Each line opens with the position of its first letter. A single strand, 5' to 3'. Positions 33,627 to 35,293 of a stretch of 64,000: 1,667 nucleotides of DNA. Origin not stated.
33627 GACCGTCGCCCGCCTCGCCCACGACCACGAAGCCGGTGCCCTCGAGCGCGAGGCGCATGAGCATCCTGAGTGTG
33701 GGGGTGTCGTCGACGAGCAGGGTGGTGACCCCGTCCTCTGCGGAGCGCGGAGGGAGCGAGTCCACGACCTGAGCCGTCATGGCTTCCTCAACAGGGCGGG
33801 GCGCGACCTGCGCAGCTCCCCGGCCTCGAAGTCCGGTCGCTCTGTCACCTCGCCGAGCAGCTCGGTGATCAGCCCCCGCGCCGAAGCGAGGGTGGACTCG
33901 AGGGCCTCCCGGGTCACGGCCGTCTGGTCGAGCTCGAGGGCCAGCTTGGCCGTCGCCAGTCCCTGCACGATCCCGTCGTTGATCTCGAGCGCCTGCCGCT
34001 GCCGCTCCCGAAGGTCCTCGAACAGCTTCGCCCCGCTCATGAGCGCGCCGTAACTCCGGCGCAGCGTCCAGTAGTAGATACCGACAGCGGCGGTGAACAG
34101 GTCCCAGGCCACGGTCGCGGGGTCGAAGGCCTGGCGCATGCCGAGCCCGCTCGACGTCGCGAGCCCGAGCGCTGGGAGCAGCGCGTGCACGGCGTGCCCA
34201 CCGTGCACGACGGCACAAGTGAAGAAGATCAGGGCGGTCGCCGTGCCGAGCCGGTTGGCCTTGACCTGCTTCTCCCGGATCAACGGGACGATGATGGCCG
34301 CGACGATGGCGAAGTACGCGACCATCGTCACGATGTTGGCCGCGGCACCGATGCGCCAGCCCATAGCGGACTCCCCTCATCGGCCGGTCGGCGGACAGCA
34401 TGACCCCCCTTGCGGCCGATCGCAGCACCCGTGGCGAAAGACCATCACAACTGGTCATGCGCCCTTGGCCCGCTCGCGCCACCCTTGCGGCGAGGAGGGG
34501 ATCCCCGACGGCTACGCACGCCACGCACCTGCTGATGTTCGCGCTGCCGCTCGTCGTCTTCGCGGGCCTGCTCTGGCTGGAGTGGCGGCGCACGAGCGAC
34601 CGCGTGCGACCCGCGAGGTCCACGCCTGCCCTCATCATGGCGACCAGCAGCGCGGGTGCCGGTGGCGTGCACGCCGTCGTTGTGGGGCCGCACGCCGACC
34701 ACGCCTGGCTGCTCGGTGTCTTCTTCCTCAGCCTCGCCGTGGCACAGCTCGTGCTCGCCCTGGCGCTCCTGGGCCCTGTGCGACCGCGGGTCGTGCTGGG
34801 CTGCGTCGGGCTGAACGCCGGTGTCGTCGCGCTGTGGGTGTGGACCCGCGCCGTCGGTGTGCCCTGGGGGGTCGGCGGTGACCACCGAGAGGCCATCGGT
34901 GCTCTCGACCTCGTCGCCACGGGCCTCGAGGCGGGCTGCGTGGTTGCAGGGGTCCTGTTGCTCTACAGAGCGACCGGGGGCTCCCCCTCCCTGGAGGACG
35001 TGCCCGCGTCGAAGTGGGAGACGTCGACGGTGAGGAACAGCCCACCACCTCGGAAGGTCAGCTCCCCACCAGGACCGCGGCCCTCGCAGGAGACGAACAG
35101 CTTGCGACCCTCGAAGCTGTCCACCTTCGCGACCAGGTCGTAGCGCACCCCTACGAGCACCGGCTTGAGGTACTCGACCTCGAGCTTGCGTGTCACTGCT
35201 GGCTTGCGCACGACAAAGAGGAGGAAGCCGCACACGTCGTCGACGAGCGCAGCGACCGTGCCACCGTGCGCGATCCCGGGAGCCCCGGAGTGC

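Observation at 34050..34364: Bacterial membrane domain that reproduces the ETR1 ethylene/Cu(I)-site spacing (AYF-I ... C-x3-H)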

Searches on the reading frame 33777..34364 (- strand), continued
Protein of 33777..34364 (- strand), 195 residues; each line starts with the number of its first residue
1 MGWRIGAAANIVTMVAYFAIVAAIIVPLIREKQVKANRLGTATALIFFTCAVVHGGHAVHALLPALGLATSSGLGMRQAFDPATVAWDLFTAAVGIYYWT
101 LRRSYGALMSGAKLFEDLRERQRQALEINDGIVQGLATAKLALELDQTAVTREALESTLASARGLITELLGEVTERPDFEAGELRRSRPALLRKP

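Call 83: search_dna_similar(query=window:33780-34364:-, collection=plasmids, mode=protein, max_evalue=0.001, max_rows=20)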
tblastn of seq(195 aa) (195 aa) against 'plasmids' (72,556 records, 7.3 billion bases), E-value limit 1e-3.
No match.

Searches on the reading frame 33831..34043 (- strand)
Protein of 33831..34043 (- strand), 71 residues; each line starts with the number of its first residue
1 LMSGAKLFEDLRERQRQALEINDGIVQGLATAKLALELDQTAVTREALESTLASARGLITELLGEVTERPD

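Call 78: search_solved_structures(query=A7, max_evalue=10, show_alignments=4)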
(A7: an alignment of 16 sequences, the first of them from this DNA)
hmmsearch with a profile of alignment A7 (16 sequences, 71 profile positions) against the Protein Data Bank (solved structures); distinct sequences matched with E-value up to 10: 3.
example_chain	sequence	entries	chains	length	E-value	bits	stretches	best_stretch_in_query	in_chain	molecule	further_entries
5cwn_A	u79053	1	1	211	4.8e-05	27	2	29-60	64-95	Designed helical repeat protein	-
8f6q_A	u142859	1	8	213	0.00065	23.4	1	29-60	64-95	C8-71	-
1mrz_A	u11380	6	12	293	0.063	17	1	38-66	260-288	Riboflavin kinase/FMN adenylyltransferase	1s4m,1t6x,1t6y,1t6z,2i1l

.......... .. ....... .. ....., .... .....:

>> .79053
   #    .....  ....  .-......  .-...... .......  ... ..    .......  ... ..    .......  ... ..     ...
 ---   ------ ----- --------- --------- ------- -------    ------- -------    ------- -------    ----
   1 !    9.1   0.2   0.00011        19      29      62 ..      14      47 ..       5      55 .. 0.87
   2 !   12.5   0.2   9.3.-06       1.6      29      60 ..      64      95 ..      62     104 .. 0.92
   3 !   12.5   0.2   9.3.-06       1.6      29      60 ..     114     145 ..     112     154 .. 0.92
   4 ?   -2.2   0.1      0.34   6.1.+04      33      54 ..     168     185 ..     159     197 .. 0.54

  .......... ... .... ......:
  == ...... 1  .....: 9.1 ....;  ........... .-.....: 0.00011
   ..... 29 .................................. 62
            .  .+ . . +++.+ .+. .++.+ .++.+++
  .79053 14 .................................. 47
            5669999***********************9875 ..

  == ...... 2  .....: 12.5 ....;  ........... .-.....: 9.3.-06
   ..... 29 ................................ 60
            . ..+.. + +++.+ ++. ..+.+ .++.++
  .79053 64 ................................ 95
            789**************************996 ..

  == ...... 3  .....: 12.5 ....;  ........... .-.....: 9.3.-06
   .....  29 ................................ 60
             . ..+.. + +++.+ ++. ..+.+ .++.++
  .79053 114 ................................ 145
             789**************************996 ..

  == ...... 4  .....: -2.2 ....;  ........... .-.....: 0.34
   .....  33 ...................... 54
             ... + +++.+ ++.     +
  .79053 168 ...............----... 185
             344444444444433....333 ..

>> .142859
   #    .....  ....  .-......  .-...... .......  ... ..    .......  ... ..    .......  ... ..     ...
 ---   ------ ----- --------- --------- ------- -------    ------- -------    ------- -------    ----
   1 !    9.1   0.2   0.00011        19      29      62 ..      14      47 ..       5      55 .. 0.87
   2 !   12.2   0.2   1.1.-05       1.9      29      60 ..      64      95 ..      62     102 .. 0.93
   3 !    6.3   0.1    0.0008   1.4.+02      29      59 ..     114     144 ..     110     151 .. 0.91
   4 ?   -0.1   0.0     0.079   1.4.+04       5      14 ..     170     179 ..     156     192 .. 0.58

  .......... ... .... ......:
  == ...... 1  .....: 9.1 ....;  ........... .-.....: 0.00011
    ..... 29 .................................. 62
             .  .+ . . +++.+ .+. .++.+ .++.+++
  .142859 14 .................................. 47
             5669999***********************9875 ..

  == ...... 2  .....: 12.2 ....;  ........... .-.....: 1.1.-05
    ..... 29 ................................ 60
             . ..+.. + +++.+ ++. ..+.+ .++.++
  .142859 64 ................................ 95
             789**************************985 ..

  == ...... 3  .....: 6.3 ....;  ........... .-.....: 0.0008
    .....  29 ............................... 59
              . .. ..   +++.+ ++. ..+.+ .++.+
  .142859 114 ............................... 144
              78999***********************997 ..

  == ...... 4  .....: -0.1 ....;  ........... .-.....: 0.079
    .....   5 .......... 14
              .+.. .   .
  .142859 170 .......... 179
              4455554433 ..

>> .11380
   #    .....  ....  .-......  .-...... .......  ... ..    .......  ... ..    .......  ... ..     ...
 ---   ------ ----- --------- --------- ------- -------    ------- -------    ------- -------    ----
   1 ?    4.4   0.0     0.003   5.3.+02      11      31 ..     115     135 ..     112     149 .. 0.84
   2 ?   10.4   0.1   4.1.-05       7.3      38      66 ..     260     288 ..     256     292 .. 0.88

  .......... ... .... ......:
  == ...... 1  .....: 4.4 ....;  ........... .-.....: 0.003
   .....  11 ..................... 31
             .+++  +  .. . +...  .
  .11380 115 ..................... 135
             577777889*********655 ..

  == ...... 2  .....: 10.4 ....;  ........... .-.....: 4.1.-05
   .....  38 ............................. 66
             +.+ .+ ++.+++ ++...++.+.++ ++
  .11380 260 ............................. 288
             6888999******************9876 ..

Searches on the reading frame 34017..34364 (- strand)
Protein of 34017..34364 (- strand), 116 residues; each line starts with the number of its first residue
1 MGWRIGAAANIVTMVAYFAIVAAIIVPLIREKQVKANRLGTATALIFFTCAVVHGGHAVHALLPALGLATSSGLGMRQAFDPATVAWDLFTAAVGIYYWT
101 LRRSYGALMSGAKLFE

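Call 19: search_protein_representatives(alignment_id=A2)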
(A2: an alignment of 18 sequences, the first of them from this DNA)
Query: 18 sequences, 116 profile positions. Proteins with E-value up to 0.001 (for the whole library): 374; up to 1e-10: 239; up to 1e-30: 43. The best 150 are listed.
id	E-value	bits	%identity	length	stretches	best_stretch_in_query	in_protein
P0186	3.0e-49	182.4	-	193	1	1-116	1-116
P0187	9.6e-49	180.8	-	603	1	1-116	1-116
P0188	3.4e-46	172.6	-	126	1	1-107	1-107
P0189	1.9e-44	167.0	-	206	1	1-116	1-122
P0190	4.7e-44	165.7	-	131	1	12-116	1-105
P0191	1.8e-43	163.8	-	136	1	2-116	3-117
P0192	2.5e-41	156.9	-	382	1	1-116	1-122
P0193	6.1e-41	155.6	-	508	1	2-116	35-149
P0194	8.8e-40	151.9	-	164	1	1-105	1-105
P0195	2.8e-39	150.3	-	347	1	2-116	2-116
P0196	6.3e-39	149.2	-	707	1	2-115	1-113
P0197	9.0e-39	148.7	-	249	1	2-116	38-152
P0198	2.3e-38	147.3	-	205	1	2-112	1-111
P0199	4.9e-38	146.3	-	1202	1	1-116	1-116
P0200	9.5e-38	145.4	-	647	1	2-116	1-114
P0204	2.6e-37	144.0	-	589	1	1-116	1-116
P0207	2.6e-36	140.7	-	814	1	1-116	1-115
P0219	2.2e-33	131.3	-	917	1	1-116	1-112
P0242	3.2e-29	117.9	-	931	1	3-116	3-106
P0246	5.9e-29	117.0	-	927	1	2-115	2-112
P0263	2.3e-26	108.6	-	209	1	3-116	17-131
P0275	2.0e-24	102.4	-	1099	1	2-113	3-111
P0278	1.5e-23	99.6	-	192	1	2-116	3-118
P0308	2.4e-20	89.2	-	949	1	2-115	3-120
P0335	3.6e-18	82.2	-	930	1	5-116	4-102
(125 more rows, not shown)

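Call 21: search_protein_families(library=pfam, alignment_id=A4, max_evalue=0.001)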
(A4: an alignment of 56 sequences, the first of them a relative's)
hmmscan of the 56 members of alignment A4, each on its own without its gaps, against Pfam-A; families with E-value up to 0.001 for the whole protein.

A. member 1, P0187 (603 aa): 4 families
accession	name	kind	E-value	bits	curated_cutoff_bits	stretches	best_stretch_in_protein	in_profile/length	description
PF02518.31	HATPase_c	-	2.3e-30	105.7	26.4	1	278-396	1-110/111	Histidine kinase-, DNA gyrase B-, and HSP90-like ATPase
PF00512.31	HisKA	-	2.7e-18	66.2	26.9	1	166-231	1-66/66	His Kinase A (phospho-acceptor) domain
PF00072.30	Response_reg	-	8.9e-11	42.4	30.2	1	419-530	2-108/111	Response regulator receiver domain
PF25487.1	ETR1_N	-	2.8e-05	24.7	27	1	8-68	8-68/97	Ethylene receptor 1-like, N-terminal domain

B. families by the number of members that match (of 56 scanned): 26 families (the first 25 are shown)
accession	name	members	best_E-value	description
PF08448.16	PAS_4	35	5.9e-36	PAS fold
PF00989.32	PAS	31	9.2e-41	PAS fold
PF25487.1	ETR1_N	29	4.4e-07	Ethylene receptor 1-like, N-terminal domain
PF13188.13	PAS_8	27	2.8e-26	PAS domain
PF00990.26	GGDEF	26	1.5e-49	Diguanylate cyclase, GGDEF domain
PF13426.13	PAS_9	26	1.5e-42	PAS domain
PF00512.31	HisKA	25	2.5e-22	His Kinase A (phospho-acceptor) domain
PF02518.31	HATPase_c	24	2.9e-32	Histidine kinase-, DNA gyrase B-, and HSP90-like ATPase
PF08447.18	PAS_3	23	1.5e-49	PAS fold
PF00563.25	EAL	17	5.4e-78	EAL domain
PF00072.30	Response_reg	16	1.2e-45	Response regulator receiver domain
PF13581.12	HATPase_c_2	6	8.9e-14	Histidine kinase-like ATPase domain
PF01627.28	Hpt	5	1.1e-10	Hpt domain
PF01590.32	GAF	3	1.8e-10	GAF domain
PF12860.13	PAS_7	3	0.00012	PAS fold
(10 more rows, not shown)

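Call 35: find_related_loci(query=A2, collection=genome_contigs, flank=4000)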
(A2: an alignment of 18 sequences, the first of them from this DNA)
Query A2 (116 aa) in genome_contigs; peptide patterns used: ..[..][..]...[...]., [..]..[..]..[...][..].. (x = any residue, [..] = any of these).
284 stretches matched a pattern; 273 encode a relative of the query (tblastn E <= 1e-3); the best 80 are kept; 80 distinct loci.
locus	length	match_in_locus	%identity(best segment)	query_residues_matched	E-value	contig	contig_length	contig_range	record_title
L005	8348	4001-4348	89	1-116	9e-69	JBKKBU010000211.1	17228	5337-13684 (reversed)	MAG: Mycobacteriales bacterium isolate swi_bin.373 S1Ck127_16401135_flag_1_multi_8.8496_len_17228, whole genome shotgun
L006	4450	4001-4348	91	1-116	2e-68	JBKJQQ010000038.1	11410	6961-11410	MAG: Mycobacteriales bacterium isolate ant_bin.503 k117_2010675, whole genome shotgun sequence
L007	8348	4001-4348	78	1-116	5e-60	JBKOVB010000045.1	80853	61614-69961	MAG: Actinomycetota bacterium isolate GM_HAYS_MAG_00004 GM_HAYS_000000278380, whole genome shotgun sequence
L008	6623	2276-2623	78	1-116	6e-60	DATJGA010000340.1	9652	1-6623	MAG TPA_asm: Mycobacteriales bacterium isolate SMAG_U15474 k141_3459468, whole genome shotgun sequence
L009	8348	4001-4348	77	1-116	1e-59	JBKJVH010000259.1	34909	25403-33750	MAG: Mycobacteriales bacterium isolate ant_bin.98 S1Ck117_3169653_flag_1_multi_13.0000_len_34909, whole genome shotgun s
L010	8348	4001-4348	77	1-116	6e-58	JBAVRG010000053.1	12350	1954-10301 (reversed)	MAG: Mycobacteriales bacterium isolate MFD00902_ilm_asm_bin6 k127_19218, whole genome shotgun sequence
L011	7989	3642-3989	73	1-116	4e-57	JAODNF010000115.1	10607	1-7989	MAG: Frankiales bacterium isolate RYN_111 scaffold_950500, whole genome shotgun sequence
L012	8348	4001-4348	72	1-116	2e-56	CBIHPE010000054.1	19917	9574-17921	MAG TPA_asm: uncultured Frankiales bacterium isolate SRR18156180_metabat2_57 genome assembly, contig: ERZ27336830.1419,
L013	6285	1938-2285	71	1-116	2e-56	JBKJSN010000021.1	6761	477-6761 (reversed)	MAG: Mycobacteriales bacterium isolate ant_bin.580 k117_1754540, whole genome shotgun sequence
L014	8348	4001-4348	58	1-116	7e-43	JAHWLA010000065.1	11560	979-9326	MAG: Actinomycetota bacterium isolate 0813_bin7 NODE_2213_length_11560_cov_7.859452, whole genome shotgun sequence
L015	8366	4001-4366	59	1-116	1e-41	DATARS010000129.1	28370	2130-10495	MAG TPA_asm: Candidatus Dormiibacterota bacterium isolate SMAG_U5500 k141_2865147, whole genome shotgun sequence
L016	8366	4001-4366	57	1-116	1e-41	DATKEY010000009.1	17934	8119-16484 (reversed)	MAG TPA_asm: Candidatus Dormiibacterota bacterium isolate SMAG_U14511 k141_2213808, whole genome shotgun sequence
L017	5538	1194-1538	60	3-116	2e-41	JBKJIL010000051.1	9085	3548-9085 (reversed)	MAG: Acidimicrobiales bacterium isolate ant_bin.159 S1Ck117_1601371_flag_1_multi_14.8214_len_9085, whole genome shotgun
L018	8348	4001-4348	59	1-116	2e-41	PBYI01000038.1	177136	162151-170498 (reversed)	MAG: Nocardioides sp. isolate NP33 MHASMcontig_1003832, whole genome shotgun sequence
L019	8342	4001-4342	57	3-116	5e-41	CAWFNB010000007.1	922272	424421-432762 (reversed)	MAG: uncultured Actinomycetota bacterium isolate MFD04212.bin.1.148 genome assembly, contig: contig_25967, whole genome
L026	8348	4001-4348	58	1-116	1e-39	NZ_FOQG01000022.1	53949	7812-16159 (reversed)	Nocardioides psychrotolerans strain CGMCC 1.11156, whole genome shotgun sequence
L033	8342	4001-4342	58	3-116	6e-39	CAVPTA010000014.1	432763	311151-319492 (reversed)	MAG: uncultured Actinomycetota bacterium isolate MFD09671.bin.2.11 genome assembly, contig: contig_9464, whole genome sh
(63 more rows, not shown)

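Call 42: list_cluster_members(proteins=[P0187, P0196, P0199, P0207, P0219, P0242, P0246, P0275, P0308, P0335])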
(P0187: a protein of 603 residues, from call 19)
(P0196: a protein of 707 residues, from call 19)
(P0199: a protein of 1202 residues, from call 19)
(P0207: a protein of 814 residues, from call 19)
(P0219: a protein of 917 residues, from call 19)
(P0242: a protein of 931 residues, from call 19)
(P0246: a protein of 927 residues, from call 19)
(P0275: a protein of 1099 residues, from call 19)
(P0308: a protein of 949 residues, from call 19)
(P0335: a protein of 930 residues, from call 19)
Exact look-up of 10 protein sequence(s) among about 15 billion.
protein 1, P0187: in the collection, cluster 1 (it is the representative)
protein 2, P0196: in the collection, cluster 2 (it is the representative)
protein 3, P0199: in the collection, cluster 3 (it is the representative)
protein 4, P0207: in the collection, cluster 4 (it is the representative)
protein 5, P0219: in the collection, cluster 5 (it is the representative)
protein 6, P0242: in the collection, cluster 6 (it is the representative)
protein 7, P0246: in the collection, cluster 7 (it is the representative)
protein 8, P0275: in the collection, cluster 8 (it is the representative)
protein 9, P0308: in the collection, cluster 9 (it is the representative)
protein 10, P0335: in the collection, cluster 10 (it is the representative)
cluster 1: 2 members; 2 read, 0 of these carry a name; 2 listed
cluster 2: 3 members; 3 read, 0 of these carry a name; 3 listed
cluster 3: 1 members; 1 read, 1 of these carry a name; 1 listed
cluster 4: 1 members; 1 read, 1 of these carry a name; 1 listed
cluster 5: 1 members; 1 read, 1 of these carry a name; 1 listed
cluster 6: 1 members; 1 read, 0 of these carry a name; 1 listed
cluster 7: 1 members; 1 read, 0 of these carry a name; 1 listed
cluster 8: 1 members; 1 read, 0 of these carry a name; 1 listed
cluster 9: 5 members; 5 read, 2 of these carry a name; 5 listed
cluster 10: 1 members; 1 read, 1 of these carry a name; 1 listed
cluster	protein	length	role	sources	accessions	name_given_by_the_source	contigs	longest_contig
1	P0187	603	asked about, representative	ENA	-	-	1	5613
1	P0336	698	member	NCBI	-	-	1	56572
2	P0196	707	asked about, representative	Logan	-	-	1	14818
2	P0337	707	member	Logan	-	-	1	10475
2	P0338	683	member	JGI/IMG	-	-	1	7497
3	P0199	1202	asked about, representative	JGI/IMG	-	PAS domain S-box-containing protein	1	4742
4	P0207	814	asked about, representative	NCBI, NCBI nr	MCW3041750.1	MAG: domain S-box protein [Solirubrobacterales bacterium] | domain S-box protein [Solirubrobacterales bacterium]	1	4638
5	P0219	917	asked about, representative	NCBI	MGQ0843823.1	MAG: response regulator [Sporichthyaceae bacterium]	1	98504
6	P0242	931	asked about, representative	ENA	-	-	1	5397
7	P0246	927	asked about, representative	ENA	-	-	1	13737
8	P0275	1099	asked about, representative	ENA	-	-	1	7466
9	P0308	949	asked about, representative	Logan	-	-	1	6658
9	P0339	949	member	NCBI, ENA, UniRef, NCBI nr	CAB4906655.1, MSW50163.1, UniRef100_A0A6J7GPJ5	unannotated protein [freshwater metagenome] | Unannotated protein n=1 Tax=freshwater metagenome TaxID=449393 RepID=A0A6J7GPJ5_9ZZZZ | EAL domain-containing protein [Actinomycetota bacterium]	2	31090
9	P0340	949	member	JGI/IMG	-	diguanylate cyclase (GGDEF)-like protein/PAS domain S-box-containing protein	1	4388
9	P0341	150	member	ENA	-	-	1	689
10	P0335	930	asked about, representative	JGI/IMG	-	diguanylate cyclase (GGDEF)-like protein/PAS domain S-box-containing protein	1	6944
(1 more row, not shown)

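Call 62: search_protein_families(library=pfam, proteins=[L026:3306-4004:+, L033:3338-3973:+], max_evalue=10)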
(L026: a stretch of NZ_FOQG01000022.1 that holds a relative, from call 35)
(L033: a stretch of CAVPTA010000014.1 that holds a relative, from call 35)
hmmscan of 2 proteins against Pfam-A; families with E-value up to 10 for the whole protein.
L026:3306-4004:+ (232 aa): 1 family
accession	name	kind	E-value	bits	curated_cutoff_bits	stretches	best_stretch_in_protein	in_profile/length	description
PF24287.1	DUF7475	-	3.9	8.2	31.3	1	113-180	18-86/115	Family of unknown function (DUF7475)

L033:3338-3973:+ (211 aa): 1 family
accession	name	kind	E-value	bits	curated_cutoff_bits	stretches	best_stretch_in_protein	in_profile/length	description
PF06197.19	DUF998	-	1.7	8.7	30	1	77-191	67-183/184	Protein of unknown function (DUF998)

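Call 82: search_protein_families(library=pfam, proteins=[P0200, P0204, P0263, P0278], max_evalue=0.01)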
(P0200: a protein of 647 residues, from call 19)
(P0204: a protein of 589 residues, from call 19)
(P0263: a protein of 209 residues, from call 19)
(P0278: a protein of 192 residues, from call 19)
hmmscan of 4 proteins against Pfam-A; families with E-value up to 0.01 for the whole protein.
P0200 (647 aa): 10 families
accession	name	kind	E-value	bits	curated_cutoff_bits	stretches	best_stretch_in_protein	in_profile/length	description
PF02518.31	HATPase_c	-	3.3e-31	108.5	26.4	1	389-499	1-110/111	Histidine kinase-, DNA gyrase B-, and HSP90-like ATPase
PF00072.30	Response_reg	-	6.5e-28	97.6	30.2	1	523-632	1-110/111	Response regulator receiver domain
PF00512.31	HisKA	-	3.5e-20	72.3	26.9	1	278-342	2-66/66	His Kinase A (phospho-acceptor) domain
PF08448.16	PAS_4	-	1.5e-18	67.4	23.1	1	154-259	2-110/110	PAS fold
PF13581.12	HATPase_c_2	-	5.2e-05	23.7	27.4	1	398-476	40-112/127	Histidine kinase-like ATPase domain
PF00989.32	PAS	-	5.7e-05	23.5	22.6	1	149-191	3-45/113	PAS fold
PF25487.1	ETR1_N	-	0.00032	21.4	27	1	3-72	4-73/97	Ethylene receptor 1-like, N-terminal domain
PF13589.12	HATPase_c_3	-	0.0011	19.5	25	1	395-466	4-77/137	Histidine kinase-, DNA gyrase B-, and HSP90-like ATPase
PF13188.13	PAS_8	-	0.0065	16.8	21.8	0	149-206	3-61/65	PAS domain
PF13426.13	PAS_9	-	0.0076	16.9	27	0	157-255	3-102/103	PAS domain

P0204 (589 aa): 3 families
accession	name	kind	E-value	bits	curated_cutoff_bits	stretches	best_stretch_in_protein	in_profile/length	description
PF00563.25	EAL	-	5.4e-78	262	31.3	1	330-564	2-236/236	EAL domain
PF00990.26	GGDEF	-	1.5e-49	168.3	23.8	1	153-309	1-160/161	Diguanylate cyclase, GGDEF domain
PF25487.1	ETR1_N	-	1.3e-05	25.8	27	1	8-75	8-73/97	Ethylene receptor 1-like, N-terminal domain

P0263 (209 aa): 2 families
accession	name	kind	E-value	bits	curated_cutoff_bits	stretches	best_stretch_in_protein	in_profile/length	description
PF25487.1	ETR1_N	-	3.7e-05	24.3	27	1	19-83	5-69/97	Ethylene receptor 1-like, N-terminal domain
PF07730.19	HisKA_3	-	0.0039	18.1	24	1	136-182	2-50/68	Histidine kinase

P0278 (192 aa): 1 family
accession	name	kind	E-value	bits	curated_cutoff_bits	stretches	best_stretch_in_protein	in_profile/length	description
PF25487.1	ETR1_N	-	0.0027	18.4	27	1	8-66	7-65/97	Ethylene receptor 1-like, N-terminal domain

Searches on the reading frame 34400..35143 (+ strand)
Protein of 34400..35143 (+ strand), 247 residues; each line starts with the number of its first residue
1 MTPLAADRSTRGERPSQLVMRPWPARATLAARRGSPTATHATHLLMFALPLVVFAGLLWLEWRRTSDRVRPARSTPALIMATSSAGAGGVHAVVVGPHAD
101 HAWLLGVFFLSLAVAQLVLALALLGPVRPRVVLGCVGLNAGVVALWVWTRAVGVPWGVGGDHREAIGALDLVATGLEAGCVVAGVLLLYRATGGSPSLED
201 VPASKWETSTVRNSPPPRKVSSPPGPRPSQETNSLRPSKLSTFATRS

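Call 3: search_protein_families(library=pfam, proteins=[window:34400-35143:+], max_evalue=1)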
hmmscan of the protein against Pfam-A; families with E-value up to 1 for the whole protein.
window:34400-35143:+ (247 aa): 0 families

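Call 4: search_protein_families(library=ncbifam, proteins=[window:34400-35143:+], max_evalue=1)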
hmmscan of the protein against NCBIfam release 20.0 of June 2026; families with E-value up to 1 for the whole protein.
window:34400-35143:+ (247 aa): 0 families
